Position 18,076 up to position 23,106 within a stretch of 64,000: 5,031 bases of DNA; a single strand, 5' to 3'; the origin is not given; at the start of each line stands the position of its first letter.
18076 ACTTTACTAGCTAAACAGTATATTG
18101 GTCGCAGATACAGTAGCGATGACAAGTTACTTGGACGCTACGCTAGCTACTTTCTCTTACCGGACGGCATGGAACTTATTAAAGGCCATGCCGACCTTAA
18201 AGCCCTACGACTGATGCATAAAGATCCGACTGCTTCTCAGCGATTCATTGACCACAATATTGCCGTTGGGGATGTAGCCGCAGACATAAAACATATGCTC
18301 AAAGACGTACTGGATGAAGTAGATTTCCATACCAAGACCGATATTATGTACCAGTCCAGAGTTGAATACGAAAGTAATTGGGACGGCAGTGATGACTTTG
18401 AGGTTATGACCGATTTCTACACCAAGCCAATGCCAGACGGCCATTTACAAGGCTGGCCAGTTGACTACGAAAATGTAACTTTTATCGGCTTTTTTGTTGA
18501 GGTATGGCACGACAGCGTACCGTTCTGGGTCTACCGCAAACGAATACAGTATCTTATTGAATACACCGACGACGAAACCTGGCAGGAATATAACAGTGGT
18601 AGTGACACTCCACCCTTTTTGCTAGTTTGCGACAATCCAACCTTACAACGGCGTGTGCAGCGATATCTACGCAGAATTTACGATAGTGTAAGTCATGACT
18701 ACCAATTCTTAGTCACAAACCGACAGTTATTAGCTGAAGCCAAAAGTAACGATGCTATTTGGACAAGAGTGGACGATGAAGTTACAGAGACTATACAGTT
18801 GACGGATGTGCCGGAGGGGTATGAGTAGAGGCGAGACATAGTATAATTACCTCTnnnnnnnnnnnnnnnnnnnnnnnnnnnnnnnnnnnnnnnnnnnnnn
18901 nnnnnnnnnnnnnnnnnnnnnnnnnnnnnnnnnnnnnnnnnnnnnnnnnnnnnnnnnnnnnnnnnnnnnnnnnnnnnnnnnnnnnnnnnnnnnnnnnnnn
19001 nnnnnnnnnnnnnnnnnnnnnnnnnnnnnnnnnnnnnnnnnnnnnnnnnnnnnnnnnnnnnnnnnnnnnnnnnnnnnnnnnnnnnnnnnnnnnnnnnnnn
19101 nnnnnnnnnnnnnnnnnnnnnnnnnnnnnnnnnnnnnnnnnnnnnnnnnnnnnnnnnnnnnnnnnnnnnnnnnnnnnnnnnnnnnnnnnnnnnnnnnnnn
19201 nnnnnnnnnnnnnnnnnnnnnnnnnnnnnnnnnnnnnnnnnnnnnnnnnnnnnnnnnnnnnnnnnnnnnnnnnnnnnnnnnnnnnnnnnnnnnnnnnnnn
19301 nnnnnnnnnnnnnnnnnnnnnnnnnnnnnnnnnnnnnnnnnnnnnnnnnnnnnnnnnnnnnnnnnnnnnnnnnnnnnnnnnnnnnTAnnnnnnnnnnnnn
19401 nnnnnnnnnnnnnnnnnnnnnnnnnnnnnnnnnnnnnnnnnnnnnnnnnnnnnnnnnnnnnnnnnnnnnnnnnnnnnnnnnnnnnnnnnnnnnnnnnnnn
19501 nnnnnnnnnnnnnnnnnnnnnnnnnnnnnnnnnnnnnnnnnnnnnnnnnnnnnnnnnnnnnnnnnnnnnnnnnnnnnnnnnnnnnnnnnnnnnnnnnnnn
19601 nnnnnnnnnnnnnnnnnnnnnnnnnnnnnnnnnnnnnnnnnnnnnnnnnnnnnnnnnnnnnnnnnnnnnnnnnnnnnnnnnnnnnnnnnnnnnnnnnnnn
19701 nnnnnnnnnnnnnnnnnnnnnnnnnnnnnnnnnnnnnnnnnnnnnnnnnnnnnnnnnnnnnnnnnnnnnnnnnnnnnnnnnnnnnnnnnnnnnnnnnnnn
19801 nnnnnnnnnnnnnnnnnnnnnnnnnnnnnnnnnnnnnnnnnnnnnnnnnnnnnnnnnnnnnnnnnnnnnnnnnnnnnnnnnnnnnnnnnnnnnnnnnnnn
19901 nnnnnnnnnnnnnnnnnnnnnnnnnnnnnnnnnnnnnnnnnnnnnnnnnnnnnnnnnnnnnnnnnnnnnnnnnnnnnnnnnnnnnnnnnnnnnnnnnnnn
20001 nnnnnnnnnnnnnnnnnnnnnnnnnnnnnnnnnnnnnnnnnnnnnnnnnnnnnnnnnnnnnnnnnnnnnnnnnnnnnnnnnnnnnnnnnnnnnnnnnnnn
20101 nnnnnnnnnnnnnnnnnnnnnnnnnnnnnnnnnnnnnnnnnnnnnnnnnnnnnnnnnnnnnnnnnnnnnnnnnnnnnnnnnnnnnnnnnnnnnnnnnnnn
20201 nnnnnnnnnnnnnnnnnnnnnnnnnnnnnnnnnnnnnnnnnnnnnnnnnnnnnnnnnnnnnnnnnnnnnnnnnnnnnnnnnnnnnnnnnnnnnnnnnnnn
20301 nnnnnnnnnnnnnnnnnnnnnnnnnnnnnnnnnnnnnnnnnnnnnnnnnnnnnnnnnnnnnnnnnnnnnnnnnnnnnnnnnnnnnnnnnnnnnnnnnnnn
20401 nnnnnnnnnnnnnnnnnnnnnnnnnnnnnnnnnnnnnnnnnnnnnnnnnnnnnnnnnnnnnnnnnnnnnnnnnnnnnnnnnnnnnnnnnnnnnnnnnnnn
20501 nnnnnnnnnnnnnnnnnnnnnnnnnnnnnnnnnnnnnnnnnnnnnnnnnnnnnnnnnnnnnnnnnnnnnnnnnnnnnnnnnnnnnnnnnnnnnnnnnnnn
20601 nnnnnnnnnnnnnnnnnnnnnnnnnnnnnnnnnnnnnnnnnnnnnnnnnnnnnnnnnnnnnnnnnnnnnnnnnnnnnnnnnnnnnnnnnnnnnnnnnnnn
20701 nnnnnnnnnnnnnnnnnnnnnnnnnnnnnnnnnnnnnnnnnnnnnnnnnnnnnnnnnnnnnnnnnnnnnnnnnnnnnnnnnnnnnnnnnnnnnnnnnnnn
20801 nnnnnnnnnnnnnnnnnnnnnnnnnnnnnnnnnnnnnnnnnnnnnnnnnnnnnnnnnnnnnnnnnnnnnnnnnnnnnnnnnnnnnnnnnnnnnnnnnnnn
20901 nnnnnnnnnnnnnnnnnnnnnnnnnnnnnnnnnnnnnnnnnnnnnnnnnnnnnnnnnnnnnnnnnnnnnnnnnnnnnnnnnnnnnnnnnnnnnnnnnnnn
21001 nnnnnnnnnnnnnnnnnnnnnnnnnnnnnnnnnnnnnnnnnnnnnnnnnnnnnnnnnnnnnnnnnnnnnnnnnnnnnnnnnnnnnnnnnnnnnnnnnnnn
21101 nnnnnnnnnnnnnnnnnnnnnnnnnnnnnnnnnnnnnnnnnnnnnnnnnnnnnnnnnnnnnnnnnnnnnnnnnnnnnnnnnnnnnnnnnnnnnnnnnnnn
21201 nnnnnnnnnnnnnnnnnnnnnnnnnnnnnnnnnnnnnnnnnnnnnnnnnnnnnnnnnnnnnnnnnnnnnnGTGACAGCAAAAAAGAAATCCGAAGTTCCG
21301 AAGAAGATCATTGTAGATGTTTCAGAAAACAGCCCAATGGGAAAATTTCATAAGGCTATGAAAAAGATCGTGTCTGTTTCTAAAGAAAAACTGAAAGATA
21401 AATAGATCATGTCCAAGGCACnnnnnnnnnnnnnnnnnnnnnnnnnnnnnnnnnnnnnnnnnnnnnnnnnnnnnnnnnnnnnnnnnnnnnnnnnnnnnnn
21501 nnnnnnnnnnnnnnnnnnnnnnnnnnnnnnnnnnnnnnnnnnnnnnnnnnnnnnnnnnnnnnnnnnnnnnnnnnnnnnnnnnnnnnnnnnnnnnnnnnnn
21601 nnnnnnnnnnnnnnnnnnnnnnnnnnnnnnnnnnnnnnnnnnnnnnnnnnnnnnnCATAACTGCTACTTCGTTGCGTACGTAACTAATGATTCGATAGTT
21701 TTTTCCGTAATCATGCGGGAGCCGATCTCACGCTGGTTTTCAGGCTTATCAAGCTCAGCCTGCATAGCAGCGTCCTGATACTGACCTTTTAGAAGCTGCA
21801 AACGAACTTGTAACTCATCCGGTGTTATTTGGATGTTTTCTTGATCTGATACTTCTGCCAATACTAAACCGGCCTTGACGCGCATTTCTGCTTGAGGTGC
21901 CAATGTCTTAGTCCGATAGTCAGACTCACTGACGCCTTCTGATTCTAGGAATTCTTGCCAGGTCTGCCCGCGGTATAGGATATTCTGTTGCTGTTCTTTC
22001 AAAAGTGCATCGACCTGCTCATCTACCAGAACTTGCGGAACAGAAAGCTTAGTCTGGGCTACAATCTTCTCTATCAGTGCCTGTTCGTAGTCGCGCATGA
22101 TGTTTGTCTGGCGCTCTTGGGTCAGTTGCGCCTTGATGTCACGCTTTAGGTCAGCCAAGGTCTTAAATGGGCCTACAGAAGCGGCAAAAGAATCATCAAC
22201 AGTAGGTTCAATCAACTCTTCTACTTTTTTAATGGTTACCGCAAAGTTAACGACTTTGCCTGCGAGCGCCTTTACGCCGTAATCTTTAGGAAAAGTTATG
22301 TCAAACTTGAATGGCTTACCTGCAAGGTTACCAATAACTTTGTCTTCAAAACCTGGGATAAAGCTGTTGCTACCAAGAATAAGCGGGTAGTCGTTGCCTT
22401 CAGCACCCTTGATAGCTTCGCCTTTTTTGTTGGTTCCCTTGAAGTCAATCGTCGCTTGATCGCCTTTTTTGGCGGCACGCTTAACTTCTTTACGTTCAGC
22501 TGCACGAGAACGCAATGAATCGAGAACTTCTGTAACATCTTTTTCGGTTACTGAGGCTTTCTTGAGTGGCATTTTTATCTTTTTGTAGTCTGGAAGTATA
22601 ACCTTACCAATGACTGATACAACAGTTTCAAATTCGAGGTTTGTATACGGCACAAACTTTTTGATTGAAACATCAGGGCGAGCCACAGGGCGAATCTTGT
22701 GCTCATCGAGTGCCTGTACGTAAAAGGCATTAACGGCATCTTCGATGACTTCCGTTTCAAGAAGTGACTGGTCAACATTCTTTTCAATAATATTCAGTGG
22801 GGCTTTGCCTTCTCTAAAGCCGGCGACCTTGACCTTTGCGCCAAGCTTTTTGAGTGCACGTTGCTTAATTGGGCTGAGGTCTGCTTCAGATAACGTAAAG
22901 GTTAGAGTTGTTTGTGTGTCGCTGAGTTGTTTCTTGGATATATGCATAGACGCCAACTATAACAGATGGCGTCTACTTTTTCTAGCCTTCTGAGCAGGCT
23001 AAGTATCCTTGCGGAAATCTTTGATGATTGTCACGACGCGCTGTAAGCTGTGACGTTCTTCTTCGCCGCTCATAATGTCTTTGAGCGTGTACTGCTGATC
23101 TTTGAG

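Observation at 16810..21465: Intact cargo-carrying IS1595-family transposon inserted between tig and clpP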

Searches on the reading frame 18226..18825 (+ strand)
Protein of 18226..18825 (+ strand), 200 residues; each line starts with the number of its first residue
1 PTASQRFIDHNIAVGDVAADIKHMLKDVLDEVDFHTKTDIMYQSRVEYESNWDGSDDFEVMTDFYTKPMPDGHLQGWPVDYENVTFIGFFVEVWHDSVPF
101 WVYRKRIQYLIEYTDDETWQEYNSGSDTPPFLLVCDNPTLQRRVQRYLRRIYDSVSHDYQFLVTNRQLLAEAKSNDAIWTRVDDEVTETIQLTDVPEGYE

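Call 78: predict_structure(alignment_id=A4)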
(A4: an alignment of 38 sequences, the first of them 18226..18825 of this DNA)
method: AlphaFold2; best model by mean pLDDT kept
length: 200 residues; sequences in the alignment: 38
mean_pLDDT: 88.8   pTM: 0.87
mean pLDDT of the five models: 88.8, 88.3, 87.4, 86.9, 86.3
residues with pLDDT >= 90: 129; 70-90: 56; 50-70: 13; < 50: 2
segments of 3 or more residues with pLDDT < 50: none
pLDDT, mean of each block of 10 residues (from residue 1): 83 97 93 93 91 87 89 92 86 97 94 83 70 97 94 80 97 95 81 75
secondary structure, 60 per line:
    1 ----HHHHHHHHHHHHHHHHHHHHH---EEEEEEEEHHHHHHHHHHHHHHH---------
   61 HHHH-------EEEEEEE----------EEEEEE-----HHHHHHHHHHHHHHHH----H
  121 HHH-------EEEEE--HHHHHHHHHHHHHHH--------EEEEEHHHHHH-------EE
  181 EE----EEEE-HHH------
elements in order: H5-25 E29-36 H37-51 H61-64 E72-78 E89-94 H100-115 H120-123 E131-135 H138-152 E161-165 H166-171 E179-182 E187-190

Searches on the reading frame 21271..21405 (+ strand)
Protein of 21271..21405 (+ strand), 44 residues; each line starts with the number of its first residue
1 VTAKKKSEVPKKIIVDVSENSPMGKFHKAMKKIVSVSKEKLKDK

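Call 4: search_protein_families(library=pfam, proteins=[window:21271-21405:+], max_evalue=0.01)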
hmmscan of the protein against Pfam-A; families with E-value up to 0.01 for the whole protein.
window:21271-21405:+ (44 aa): 0 families

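Call 15: search_protein_families(library=ncbifam, proteins=[window:21271-21405:+], max_evalue=0.01)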
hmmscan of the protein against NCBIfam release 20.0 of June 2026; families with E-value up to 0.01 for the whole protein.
window:21271-21405:+ (44 aa): 0 families

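Call 46: search_protein_families(library=padloc, proteins=[window:21271-21405:+], max_evalue=0.01)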
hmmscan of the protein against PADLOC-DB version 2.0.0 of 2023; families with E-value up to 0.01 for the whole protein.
window:21271-21405:+ (44 aa): 0 families

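Call 47: search_protein_families(library=phrogs, proteins=[window:21271-21405:+], max_evalue=0.01)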
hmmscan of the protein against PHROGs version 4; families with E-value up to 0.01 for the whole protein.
window:21271-21405:+ (44 aa): 0 families

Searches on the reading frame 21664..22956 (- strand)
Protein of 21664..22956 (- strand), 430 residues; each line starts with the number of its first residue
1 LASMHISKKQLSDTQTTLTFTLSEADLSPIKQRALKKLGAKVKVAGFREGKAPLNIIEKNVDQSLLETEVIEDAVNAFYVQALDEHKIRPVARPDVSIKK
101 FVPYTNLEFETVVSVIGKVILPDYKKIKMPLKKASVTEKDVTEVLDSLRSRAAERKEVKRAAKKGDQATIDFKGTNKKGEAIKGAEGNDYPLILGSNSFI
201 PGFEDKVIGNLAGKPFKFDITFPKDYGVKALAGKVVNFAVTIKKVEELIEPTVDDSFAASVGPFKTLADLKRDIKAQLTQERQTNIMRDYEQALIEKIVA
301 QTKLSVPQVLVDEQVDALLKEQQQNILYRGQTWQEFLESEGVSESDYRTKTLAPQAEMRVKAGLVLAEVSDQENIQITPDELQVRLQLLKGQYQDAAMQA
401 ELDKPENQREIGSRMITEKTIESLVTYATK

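Call 4: search_protein_families(library=pfam, proteins=[window:21664-22956:-], max_evalue=0.01)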
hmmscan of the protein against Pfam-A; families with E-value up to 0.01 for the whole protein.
window:21664-22956:- (430 aa): 3 families
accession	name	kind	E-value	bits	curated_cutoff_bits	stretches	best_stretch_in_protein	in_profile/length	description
PF05697.18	Trigger_N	-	7.3e-31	107.8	22.2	1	4-148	1-144/144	Bacterial trigger factor protein (TF)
PF05698.19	Trigger_C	-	1.1e-22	81.3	22.7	1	266-425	1-161/162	Bacterial trigger factor protein (TF) C-terminus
PF00254.34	FKBP_C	-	4.8e-12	46.5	21.1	1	159-241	2-92/94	FKBP-type peptidyl-prolyl cis-trans isomerase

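Call 12: find_encoding_contigs(protein=window:21664-22947:-, flank=7000, max_places=10)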
Protein window:21664-22947:- (427 aa): 1 contig read that carries it; 1 place shown.
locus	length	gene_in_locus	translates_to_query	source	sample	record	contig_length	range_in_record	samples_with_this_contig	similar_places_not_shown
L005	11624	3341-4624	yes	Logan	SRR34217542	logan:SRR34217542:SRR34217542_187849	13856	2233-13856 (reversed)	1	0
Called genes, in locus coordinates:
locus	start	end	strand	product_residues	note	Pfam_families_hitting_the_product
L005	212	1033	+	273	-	-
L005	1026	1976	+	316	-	PF02016:Peptidase_S66, PF17676:Peptidase_S66C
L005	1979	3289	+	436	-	PF13393:tRNA-synt_His, PF00587:tRNA-synt_2b, PF03129:HGTP_anticodon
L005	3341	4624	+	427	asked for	PF05697:Trigger_N, PF00254:FKBP_C, PF05698:Trigger_C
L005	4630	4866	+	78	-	-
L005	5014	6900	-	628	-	PF00583:Acetyltransf_1, PF13508:Acetyltransf_7 (weak), PF13480:Acetyltransf_6 (weak), PF00583:Acetyltransf_1, PF13673:Acetyltransf_10, PF08445:FR47 (weak), PF13508:Acetyltransf_7, PF01636:APH, +2 more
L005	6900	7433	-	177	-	PF13238:AAA_18 (weak)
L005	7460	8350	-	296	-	PF13814:Replic_Relax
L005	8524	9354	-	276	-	PF12760:Zn_ribbon_IS1595 (weak), PF12762:DDE_Tnp_IS1595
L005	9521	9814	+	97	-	-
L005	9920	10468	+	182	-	PF00574:CLP_protease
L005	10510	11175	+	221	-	-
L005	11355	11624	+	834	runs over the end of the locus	?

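Call 13: find_related_loci(query=window:21664-22947:-, collection=genome_contigs, flank=9000)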
Query window:21664-22947:- (427 aa) in genome_contigs; peptide patterns used: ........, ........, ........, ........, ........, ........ (x = any residue, [..] = any of these).
89 stretches matched a pattern; 22 encode a relative of the query (tblastn E <= 1e-3); 22 distinct loci.
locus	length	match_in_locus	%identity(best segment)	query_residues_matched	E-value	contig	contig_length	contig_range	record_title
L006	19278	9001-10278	60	1-427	7e-173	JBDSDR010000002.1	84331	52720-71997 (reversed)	MAG: Candidatus Saccharimonadales bacterium isolate cluster1_bin.186 k127_13996791, whole genome shotgun sequence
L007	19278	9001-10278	57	1-427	1e-160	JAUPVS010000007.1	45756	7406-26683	MAG: Patescibacteria group bacterium isolate erpe_2018_sw_33hr_WHONDRS-SW48-000096_A_bin.23 scaffold_48, whole genome sh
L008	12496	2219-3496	55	1-427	2e-160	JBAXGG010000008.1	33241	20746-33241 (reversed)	MAG: Candidatus Saccharibacteria bacterium isolate ELA291 MAG291_8, whole genome shotgun sequence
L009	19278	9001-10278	56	1-427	2e-158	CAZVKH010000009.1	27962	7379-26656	MAG TPA_asm: uncultured Candidatus Saccharibacteria bacterium isolate SRP296810_co1_118 genome assembly, contig: NODE_15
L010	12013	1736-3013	55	1-427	5e-157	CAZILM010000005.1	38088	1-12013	MAG TPA_asm: uncultured Candidatus Saccharibacteria bacterium isolate SRP200132_co1_22 genome assembly, contig: NODE_181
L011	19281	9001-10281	55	1-427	2e-154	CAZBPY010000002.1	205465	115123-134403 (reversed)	MAG TPA_asm: uncultured Candidatus Saccharibacteria bacterium isolate binchicken_co350_76 genome assembly, contig: NODE_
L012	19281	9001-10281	53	1-426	3e-151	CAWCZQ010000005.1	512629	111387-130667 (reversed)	MAG: uncultured Candidatus Saccharibacteria bacterium isolate MFD01721.bin.1.119 genome assembly, contig: contig_52470,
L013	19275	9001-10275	56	1-424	6e-151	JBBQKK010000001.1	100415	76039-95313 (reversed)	MAG: Candidatus Saccharimonadales bacterium isolate Co_metawrap_609 Cmw_609_k141_14583709_length_100415_cov_10.9996, who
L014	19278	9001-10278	55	1-426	1e-150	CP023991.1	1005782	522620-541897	MAG: Candidatus Saccharibacteria bacterium isolate CG19_WC_8_21_14_NA_150_51_44 chromosome, complete genome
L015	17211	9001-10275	54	1-426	2e-150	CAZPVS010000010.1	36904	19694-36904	MAG TPA_asm: uncultured Candidatus Saccharibacteria bacterium isolate SRP329715_co1_113 genome assembly, contig: NODE_14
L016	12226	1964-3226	52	1-421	6e-149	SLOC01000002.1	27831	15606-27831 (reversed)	MAG: Candidatus Saccharibacteria bacterium isolate CSSed165cm_431 CSSed16-5cm-3029, whole genome shotgun sequence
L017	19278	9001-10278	53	1-426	1e-148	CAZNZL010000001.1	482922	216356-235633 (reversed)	MAG TPA_asm: uncultured Candidatus Saccharibacteria bacterium isolate SRP144015_co1_12 genome assembly, contig: NODE_4_l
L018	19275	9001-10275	54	1-425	4e-148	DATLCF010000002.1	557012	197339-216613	MAG TPA_asm: Nevskiaceae bacterium isolate SMAG_U14317 k141_4041039, whole genome shotgun sequence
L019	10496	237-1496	53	1-421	2e-147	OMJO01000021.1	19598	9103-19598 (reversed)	bacterium isolate AM_1205 genome assembly, contig: k99_225499, whole genome shotgun sequence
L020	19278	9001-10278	54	1-426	7e-147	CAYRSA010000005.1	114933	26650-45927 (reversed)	MAG TPA_asm: uncultured Candidatus Saccharibacteria bacterium isolate SRP173033_co1_291 genome assembly, contig: NODE_21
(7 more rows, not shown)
